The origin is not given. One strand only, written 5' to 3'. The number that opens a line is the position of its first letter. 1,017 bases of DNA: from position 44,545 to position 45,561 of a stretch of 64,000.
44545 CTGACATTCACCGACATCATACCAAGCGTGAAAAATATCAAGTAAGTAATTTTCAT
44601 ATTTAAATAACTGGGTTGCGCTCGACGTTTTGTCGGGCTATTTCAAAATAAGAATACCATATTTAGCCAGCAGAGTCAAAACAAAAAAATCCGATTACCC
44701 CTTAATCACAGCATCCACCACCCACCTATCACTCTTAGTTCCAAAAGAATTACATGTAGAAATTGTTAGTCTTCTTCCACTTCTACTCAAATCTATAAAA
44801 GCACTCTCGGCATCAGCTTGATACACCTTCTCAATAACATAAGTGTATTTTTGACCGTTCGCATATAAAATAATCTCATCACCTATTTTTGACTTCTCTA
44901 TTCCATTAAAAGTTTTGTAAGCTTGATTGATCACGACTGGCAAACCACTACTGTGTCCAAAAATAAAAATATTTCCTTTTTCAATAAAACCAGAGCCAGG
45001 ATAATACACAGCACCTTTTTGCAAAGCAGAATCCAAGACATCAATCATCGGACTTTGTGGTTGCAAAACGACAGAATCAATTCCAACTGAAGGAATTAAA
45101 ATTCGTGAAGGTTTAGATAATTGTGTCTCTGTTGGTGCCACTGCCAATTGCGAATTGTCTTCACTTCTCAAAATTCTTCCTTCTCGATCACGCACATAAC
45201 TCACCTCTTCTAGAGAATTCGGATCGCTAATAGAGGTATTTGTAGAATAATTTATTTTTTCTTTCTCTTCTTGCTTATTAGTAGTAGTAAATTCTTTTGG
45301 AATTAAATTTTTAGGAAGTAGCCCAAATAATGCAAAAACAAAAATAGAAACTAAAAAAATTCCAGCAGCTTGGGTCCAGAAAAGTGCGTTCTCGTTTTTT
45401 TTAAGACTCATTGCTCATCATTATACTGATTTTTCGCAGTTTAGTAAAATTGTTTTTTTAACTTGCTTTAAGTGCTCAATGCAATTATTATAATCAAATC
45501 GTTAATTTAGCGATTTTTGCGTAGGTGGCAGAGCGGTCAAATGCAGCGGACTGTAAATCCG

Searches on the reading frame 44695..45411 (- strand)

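Call 100: search_protein_families(library=pfam, proteins=[window:44695-45411:-], max_evalue=0.001)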
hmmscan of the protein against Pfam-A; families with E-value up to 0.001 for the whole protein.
window:44695-45411:- (238 aa): 1 family
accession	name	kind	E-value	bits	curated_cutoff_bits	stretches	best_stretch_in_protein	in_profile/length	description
PF04203.18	Sortase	-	6.1e-18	65.2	26.6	1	104-235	1-123/125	Sortase domain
